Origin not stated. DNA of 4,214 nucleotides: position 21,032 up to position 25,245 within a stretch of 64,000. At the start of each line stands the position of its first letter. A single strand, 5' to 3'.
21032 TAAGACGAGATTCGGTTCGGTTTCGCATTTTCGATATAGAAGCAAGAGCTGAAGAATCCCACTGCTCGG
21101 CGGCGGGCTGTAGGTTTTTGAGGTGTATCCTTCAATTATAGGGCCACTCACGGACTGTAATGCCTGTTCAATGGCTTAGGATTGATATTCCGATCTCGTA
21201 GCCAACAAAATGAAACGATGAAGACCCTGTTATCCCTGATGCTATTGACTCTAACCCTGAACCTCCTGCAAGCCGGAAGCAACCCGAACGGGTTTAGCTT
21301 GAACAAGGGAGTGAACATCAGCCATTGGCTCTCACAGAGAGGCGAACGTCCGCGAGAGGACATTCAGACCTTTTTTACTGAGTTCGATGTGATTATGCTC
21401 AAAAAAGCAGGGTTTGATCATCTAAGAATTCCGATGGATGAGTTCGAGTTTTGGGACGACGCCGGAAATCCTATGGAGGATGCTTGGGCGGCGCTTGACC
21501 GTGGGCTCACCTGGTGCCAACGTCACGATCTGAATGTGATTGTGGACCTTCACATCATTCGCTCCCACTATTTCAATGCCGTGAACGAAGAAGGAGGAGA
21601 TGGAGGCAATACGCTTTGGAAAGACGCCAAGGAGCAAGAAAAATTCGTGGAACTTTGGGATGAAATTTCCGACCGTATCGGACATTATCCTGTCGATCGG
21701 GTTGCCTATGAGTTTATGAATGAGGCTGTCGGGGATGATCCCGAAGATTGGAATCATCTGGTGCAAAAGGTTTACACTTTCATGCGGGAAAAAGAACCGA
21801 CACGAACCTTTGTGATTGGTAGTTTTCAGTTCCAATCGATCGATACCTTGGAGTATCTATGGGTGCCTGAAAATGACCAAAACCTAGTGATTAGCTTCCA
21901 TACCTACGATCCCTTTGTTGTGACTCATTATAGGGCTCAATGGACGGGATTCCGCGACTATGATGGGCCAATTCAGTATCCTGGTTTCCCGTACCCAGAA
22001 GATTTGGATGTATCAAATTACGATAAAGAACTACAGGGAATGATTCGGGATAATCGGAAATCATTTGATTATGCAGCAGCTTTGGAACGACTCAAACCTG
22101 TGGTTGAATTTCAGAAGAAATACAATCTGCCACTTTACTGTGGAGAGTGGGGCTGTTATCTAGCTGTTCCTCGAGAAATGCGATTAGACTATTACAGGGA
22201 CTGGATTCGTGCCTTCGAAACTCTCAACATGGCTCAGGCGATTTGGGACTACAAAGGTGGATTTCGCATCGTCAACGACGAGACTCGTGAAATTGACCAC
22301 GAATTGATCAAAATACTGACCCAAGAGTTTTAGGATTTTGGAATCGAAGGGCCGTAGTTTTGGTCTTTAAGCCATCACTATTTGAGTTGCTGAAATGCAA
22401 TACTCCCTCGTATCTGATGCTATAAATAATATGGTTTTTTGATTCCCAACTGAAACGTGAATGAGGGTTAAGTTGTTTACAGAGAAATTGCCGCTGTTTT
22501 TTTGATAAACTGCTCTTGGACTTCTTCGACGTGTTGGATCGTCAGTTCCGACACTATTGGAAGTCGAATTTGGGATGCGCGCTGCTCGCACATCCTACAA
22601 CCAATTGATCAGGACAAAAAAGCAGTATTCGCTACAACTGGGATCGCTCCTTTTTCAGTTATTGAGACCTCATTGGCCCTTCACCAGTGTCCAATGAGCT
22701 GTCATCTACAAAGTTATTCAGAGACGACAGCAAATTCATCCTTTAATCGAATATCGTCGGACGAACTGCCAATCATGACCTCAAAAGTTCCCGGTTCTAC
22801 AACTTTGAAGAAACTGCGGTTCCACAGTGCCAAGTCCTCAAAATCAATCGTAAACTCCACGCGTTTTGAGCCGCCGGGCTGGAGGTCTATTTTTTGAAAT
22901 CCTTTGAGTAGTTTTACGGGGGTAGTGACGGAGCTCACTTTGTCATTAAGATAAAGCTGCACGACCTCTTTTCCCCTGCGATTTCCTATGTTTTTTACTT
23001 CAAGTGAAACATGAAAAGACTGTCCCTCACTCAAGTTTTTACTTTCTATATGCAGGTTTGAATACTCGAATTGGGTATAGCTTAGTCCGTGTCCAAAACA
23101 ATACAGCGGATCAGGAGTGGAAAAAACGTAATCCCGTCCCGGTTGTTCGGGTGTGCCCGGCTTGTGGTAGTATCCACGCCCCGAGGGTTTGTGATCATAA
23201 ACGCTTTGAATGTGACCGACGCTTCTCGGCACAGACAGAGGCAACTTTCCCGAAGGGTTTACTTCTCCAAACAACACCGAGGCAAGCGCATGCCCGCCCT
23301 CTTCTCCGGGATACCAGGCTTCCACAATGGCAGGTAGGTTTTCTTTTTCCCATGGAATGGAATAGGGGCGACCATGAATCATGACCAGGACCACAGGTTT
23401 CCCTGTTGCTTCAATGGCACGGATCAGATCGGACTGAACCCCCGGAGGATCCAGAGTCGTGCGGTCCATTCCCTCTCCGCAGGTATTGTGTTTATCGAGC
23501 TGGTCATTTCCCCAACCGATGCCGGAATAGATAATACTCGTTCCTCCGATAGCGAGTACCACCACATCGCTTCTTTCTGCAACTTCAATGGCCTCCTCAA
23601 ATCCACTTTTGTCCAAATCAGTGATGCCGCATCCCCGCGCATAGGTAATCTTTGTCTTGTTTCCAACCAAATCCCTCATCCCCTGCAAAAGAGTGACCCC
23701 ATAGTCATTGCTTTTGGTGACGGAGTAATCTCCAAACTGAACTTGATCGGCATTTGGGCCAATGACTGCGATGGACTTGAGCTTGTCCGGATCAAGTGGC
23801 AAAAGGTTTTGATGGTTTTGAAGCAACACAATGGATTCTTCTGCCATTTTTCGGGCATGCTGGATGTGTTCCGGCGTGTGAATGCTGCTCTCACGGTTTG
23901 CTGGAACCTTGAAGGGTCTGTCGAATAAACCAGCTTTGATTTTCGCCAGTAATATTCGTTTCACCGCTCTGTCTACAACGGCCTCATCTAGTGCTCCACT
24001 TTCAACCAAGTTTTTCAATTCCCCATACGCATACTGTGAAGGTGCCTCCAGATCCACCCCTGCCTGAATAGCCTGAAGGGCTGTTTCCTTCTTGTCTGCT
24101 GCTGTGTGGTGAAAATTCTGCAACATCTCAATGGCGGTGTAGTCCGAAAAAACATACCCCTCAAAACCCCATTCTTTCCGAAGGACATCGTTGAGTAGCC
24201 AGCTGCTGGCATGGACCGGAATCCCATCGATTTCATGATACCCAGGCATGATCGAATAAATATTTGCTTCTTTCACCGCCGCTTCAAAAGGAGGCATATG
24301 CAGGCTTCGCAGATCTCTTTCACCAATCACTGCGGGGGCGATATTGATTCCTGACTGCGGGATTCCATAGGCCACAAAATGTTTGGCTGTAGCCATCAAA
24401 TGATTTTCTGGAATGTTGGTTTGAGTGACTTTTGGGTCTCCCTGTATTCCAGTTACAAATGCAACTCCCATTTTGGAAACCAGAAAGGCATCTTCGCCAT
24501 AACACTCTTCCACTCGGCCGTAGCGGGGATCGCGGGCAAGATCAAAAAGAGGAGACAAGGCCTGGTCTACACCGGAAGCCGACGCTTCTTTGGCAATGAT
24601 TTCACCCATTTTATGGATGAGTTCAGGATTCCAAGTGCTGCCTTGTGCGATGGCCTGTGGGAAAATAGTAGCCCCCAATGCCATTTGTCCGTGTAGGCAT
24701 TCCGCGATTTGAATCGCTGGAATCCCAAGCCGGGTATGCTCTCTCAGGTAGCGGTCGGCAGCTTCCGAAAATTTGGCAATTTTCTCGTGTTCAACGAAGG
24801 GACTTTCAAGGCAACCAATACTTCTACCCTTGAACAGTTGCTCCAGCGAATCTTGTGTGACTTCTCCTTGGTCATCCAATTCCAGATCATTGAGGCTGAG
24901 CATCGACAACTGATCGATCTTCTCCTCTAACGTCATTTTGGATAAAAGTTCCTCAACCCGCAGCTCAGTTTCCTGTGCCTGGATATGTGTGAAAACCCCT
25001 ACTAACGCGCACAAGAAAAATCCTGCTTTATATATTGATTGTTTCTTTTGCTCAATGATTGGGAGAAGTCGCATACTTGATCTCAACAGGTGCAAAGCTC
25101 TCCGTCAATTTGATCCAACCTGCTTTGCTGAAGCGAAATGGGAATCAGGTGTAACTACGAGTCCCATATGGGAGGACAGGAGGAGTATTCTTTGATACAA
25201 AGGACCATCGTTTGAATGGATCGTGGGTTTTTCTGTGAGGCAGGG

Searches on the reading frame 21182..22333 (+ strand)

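Call 66: search_protein_families(library=pfam, proteins=[window:21182-22333:+], max_evalue=0.01)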
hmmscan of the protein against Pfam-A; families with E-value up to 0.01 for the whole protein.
window:21182-22333:+ (383 aa): 1 family
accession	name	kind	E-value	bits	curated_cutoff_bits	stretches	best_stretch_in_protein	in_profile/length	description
PF00150.24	Cellulase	-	8.7e-27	94.7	23.5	1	73-358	30-269/272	Cellulase (glycosyl hydrolase family 5)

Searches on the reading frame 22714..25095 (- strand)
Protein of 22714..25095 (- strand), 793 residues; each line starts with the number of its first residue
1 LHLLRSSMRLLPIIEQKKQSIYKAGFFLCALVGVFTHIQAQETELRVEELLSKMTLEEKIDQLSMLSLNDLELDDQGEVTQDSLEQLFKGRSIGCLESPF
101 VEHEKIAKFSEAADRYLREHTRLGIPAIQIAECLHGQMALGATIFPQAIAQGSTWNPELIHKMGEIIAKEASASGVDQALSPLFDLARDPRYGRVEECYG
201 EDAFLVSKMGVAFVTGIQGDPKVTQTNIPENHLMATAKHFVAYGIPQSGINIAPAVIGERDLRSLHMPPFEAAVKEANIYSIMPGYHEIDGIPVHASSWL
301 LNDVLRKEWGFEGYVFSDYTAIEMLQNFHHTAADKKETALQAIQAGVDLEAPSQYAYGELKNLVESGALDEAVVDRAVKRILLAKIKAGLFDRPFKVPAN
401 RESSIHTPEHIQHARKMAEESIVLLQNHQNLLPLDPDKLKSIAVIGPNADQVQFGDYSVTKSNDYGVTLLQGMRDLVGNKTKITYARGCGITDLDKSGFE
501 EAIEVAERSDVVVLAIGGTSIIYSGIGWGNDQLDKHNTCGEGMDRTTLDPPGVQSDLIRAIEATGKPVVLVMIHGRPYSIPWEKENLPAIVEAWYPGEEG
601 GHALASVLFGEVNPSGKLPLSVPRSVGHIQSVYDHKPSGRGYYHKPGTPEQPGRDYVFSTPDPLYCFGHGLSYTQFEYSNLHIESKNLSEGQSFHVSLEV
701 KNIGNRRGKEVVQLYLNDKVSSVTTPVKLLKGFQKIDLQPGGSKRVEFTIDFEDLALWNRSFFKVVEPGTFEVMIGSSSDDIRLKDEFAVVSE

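Call 66: search_protein_families(library=pfam, proteins=[window:22714-25095:-], max_evalue=0.01)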
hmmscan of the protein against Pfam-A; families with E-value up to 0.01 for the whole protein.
window:22714-25095:- (793 aa): 3 families
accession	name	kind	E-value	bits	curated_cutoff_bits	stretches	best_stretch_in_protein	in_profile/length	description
PF00933.27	Glyco_hydro_3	-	8.5e-71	239.4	27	1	55-382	1-314/316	Glycosyl hydrolase family 3 N terminal domain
PF01915.27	Glyco_hydro_3_C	-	1.4e-59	201.9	31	1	422-673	1-200/200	Glycosyl hydrolase family 3 C-terminal domain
PF14310.12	Fn3-like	-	6.2e-25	87.6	25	1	710-779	1-71/71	Fibronectin type III-like domain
